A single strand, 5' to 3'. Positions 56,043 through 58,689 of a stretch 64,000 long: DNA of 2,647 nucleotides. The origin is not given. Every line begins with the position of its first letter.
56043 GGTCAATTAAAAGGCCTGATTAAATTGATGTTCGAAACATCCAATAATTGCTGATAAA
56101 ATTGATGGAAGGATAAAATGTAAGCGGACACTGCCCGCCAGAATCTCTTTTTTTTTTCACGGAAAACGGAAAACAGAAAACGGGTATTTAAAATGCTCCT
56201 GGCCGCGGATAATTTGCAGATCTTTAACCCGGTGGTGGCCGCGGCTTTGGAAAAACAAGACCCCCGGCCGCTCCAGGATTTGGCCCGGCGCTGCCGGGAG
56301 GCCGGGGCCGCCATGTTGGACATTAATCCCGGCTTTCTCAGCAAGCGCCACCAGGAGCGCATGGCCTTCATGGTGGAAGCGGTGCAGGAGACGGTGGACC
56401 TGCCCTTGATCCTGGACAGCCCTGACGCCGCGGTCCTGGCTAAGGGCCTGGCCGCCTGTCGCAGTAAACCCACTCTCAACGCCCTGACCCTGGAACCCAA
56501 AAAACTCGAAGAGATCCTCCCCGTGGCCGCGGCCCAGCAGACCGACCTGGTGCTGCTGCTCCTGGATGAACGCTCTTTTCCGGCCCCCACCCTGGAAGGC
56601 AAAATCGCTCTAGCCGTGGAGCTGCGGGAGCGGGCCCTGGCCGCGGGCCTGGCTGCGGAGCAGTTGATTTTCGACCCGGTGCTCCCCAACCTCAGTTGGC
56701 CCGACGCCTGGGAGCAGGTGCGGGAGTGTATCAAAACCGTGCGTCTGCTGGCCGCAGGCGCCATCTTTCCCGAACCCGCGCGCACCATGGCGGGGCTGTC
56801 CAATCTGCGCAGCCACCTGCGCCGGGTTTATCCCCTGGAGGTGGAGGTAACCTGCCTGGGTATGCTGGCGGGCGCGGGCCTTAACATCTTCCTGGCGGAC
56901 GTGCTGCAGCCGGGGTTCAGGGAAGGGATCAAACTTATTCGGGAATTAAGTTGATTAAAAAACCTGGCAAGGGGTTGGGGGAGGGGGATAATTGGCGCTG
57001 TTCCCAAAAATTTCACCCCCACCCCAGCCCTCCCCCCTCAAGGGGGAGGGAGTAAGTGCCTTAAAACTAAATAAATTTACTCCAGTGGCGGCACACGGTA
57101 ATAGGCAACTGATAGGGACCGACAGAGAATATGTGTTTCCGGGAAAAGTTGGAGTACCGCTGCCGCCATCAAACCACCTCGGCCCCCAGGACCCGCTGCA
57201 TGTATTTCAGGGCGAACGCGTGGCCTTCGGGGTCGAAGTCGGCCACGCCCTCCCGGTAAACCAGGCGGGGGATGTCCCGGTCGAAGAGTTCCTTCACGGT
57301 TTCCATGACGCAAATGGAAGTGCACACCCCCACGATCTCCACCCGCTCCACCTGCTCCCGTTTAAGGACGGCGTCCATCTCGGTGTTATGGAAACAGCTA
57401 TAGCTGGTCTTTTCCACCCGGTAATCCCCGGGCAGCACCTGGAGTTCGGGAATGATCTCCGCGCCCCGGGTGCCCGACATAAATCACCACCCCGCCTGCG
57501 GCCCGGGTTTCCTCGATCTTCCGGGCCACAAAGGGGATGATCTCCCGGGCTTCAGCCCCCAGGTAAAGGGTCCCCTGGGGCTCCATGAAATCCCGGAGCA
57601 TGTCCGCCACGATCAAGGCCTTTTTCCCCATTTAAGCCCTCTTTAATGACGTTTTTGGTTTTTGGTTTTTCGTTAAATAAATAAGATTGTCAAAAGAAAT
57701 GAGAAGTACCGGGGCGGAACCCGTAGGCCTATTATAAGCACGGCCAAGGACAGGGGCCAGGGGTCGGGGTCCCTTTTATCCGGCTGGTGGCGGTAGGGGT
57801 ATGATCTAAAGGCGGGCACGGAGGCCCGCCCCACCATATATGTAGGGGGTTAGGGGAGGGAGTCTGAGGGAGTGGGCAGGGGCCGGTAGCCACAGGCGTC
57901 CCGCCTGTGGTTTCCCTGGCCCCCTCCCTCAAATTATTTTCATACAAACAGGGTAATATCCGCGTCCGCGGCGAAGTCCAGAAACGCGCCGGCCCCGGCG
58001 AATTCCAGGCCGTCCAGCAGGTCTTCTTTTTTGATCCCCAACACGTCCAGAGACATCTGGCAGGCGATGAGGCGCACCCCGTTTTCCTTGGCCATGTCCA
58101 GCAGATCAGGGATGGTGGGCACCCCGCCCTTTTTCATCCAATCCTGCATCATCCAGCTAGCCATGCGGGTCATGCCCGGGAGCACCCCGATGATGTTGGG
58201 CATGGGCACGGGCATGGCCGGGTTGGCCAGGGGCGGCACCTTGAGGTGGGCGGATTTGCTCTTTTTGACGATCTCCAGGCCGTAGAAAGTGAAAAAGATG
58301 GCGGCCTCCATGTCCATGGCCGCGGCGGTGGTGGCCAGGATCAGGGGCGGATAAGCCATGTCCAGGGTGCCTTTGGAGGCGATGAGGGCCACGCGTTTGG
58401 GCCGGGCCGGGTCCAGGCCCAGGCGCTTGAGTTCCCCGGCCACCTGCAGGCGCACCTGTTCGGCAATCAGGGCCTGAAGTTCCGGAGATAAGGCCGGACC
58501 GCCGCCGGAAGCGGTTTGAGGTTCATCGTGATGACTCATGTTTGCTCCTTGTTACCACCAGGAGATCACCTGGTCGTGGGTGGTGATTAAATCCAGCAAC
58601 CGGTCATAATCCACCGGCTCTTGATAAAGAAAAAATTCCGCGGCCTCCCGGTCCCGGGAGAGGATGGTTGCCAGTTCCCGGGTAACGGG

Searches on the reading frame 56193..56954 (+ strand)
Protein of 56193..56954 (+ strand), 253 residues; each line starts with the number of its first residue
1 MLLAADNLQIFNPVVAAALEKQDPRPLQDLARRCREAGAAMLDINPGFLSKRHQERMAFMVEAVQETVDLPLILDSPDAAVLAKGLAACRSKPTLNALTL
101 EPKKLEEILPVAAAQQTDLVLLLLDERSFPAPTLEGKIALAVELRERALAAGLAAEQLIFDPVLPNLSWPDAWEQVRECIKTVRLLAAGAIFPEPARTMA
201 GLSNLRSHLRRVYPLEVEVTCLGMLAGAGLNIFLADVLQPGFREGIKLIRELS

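Call 30: search_protein_families(library=pfam, proteins=[window:56193-56954:+], max_evalue=0.001)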
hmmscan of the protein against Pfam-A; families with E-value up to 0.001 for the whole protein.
window:56193-56954:+ (253 aa): 2 families
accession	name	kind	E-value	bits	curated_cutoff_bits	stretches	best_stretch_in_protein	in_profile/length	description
PF00809.28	Pterin_bind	-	3.2e-10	40.5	25.5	1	21-210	17-212/244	Pterin binding enzyme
PF03599.22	CdhD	-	3.1e-05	23.3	24.8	1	55-123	83-150/387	CO dehydrogenase/acetyl-CoA synthase delta subunit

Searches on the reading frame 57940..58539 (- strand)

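Call 29: search_protein_families(library=pfam, proteins=[window:57940-58539:-], max_evalue=0.001)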
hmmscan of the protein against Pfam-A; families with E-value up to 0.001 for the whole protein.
window:57940-58539:- (199 aa): 2 families
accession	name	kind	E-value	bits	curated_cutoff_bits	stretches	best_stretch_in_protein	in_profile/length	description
PF13686.11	DrsE_2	-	1.7e-52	178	25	1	48-198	3-156/156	DsrE/DsrF/DrsH-like family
PF02635.20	DsrE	-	3.8e-13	50.1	22.7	1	48-196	1-113/116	DsrE/DsrF-like family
